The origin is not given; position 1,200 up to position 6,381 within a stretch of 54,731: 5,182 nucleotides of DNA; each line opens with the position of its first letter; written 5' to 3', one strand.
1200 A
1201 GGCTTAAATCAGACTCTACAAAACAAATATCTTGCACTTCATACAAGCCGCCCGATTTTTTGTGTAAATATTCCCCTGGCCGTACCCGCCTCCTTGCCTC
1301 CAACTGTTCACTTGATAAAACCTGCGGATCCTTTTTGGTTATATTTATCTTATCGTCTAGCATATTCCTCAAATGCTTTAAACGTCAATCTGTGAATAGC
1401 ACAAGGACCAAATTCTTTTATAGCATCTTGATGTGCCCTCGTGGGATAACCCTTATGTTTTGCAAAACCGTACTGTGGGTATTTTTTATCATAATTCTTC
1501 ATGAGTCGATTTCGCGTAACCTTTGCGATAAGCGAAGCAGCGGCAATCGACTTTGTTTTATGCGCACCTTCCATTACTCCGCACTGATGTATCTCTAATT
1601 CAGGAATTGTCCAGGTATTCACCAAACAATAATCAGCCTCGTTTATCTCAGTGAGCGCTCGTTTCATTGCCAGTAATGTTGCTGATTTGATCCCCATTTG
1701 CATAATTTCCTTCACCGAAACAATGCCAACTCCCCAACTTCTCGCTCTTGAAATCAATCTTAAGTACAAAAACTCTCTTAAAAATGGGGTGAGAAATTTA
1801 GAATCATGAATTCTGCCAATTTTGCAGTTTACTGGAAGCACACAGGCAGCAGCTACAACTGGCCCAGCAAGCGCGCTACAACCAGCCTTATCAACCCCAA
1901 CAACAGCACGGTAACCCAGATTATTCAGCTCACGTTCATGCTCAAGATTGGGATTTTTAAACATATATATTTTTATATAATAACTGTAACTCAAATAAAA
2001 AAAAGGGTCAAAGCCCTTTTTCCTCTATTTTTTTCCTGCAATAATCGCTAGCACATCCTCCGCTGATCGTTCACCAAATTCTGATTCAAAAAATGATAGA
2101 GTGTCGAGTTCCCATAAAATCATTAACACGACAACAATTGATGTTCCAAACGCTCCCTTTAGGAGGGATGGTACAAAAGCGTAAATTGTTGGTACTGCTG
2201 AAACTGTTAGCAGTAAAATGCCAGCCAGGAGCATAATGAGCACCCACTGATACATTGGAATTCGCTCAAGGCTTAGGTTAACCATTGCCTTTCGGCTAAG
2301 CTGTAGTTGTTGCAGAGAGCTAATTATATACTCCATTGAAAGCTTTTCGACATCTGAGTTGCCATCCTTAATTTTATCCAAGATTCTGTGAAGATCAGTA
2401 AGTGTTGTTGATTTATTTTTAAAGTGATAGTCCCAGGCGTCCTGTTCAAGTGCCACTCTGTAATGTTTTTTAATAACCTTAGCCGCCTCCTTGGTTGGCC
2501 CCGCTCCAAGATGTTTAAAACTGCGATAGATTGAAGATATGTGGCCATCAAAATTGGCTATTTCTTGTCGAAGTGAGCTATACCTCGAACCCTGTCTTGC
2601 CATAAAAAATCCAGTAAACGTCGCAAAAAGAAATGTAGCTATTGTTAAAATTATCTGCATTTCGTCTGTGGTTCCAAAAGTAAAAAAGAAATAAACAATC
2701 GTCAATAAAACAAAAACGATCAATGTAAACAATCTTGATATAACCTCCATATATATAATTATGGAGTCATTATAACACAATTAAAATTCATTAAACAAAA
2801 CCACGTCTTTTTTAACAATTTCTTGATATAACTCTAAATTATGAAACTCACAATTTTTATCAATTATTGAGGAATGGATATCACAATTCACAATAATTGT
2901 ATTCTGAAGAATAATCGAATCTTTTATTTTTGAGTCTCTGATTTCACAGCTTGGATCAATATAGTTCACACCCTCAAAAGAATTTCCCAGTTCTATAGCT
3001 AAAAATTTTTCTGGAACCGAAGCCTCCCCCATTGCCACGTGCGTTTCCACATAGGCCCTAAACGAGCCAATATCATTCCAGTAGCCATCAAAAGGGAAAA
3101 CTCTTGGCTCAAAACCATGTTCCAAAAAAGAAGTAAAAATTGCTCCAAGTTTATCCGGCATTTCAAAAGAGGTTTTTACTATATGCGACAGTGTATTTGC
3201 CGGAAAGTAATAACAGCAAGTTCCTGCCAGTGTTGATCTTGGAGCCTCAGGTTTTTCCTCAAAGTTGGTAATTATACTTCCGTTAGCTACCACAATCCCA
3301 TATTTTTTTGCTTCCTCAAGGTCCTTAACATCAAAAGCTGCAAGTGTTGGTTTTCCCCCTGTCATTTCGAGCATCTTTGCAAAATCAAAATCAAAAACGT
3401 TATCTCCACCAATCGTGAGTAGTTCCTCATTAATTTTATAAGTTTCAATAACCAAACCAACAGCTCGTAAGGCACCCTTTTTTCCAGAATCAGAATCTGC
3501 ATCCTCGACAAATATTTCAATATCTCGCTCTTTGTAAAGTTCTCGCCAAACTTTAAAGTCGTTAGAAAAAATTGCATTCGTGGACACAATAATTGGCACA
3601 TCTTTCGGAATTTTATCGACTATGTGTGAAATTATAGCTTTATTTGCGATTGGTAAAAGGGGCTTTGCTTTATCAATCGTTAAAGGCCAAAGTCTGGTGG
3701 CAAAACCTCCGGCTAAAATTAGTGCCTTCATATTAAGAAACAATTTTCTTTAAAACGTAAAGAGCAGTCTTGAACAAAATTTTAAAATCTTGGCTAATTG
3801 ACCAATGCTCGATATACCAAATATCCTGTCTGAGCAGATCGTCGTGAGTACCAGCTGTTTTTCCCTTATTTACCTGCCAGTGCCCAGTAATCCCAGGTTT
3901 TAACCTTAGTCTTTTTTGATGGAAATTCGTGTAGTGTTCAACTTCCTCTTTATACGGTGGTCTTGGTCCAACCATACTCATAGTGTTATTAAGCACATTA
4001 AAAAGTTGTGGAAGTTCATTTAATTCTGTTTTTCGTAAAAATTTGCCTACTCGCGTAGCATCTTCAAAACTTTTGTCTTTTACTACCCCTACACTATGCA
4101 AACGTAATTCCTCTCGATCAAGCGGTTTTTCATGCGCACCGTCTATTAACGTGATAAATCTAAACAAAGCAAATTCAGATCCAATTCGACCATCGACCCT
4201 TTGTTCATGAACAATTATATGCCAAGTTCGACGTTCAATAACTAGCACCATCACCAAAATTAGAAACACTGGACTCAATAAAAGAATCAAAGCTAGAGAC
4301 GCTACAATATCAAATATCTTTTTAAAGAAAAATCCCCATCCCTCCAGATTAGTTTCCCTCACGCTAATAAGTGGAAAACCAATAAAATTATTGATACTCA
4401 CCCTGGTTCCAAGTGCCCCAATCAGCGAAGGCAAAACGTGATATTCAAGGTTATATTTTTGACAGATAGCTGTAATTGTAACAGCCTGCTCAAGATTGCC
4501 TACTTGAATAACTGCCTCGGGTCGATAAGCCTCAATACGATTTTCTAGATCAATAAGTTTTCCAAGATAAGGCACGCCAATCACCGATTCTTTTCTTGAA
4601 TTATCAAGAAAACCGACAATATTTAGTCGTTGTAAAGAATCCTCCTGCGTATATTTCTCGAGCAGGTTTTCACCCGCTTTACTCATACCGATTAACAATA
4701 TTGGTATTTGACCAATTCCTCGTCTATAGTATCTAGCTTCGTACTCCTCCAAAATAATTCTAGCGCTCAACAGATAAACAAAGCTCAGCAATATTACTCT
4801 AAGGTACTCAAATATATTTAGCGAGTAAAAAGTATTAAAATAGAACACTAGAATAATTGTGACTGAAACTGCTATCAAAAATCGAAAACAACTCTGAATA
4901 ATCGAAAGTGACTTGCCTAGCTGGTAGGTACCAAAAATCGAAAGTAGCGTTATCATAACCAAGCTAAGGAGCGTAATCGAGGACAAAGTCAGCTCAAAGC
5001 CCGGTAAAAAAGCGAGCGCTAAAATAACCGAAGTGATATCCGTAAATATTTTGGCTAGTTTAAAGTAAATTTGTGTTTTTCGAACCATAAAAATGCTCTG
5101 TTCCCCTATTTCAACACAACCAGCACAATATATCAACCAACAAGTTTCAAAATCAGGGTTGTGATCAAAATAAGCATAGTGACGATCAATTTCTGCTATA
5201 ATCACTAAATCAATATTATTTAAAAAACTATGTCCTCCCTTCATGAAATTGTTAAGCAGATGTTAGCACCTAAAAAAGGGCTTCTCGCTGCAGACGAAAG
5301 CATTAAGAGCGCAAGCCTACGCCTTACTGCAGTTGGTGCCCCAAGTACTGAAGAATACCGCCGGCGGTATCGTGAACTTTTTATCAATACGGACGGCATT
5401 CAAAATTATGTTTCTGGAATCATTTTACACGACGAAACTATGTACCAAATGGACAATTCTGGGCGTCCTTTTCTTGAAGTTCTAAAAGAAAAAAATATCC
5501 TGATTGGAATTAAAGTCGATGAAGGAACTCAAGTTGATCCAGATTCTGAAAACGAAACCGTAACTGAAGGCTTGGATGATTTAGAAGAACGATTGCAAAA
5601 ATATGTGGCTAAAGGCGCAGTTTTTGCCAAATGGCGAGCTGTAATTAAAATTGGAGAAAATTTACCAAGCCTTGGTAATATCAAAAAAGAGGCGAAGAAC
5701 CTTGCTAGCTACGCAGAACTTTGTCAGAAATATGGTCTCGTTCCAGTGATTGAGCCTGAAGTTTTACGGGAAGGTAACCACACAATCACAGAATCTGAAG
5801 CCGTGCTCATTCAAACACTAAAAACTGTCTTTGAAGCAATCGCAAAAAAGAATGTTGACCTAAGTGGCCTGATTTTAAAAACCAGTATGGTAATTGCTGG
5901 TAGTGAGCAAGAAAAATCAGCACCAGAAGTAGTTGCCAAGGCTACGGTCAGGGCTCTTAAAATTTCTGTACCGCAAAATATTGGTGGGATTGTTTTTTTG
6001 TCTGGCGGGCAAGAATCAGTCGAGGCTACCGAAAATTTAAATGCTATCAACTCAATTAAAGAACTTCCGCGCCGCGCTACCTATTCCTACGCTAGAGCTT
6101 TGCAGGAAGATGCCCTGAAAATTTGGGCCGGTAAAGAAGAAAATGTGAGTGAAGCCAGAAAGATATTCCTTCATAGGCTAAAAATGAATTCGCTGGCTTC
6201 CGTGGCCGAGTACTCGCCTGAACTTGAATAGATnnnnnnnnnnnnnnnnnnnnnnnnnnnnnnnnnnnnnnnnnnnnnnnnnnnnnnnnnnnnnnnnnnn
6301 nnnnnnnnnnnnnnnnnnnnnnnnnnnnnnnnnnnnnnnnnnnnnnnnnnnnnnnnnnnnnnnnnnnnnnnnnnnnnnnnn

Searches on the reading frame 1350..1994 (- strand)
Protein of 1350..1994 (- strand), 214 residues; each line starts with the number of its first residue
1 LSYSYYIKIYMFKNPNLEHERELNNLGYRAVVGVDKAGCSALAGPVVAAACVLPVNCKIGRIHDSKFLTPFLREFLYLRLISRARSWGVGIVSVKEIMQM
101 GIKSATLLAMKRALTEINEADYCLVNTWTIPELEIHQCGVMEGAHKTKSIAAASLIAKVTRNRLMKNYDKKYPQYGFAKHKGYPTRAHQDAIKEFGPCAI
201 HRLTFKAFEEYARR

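Call 85: search_protein_families(library=pfam, max_evalue=0.00001, proteins=[window:1350-1994:-])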
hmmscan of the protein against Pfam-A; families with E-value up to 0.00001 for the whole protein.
window:1350-1994:- (214 aa): 1 family
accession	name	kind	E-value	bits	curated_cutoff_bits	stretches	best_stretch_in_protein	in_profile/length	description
PF01351.25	RNase_HII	-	8.4e-23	81.7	25.8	1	32-206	1-197/199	Ribonuclease HII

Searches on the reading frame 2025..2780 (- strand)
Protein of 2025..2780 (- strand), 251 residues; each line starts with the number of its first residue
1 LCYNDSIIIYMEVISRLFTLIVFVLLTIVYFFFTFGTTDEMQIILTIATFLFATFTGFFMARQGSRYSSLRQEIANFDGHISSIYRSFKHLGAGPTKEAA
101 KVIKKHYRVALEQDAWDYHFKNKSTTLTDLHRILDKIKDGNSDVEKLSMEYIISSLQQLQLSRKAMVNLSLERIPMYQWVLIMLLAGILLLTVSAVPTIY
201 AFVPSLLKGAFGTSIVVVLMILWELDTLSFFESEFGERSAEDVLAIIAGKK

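Call 85: search_protein_families(library=pfam, max_evalue=0.00001, proteins=[window:2025-2780:-])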
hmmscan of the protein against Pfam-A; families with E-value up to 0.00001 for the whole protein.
window:2025-2780:- (251 aa): 1 family
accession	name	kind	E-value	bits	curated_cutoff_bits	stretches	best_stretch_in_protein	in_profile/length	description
PF14023.12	Bestrophin-like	-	2.9e-14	53.6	32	1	41-226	30-218/232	Bestrophin-like domain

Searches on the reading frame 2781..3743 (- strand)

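Call 85: search_protein_families(library=pfam, max_evalue=0.00001, proteins=[window:2781-3743:-])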
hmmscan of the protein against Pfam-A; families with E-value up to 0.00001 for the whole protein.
window:2781-3743:- (320 aa): 2 families
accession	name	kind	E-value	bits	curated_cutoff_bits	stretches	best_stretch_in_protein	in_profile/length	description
PF00483.29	NTP_transferase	-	6.3e-37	127.9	21.2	1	6-236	1-240/245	Nucleotidyl transferase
PF12804.13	NTP_transf_3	-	3.9e-06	27.6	27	1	7-117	1-98/160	MobA-like NTP transferase domain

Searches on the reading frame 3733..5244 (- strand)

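Call 85: search_protein_families(library=pfam, max_evalue=0.00001, proteins=[window:3733-5244:-])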
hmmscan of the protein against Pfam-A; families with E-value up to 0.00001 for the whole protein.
window:3733-5244:- (503 aa): 1 family
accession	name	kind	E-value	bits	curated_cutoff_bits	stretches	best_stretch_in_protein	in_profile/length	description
PF02397.22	Bac_transf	-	3.5e-48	164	27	1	308-499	1-179/179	Bacterial sugar transferase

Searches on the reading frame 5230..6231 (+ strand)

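Call 85: search_protein_families(library=pfam, max_evalue=0.00001, proteins=[window:5230-6231:+])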
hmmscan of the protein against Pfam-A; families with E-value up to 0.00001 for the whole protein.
window:5230-6231:+ (333 aa): 1 family
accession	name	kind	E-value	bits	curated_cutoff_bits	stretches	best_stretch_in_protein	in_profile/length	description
PF00274.25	Glycolytic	-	5.5e-116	387.6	22.2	1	4-331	2-332/349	Fructose-bisphosphate aldolase class-I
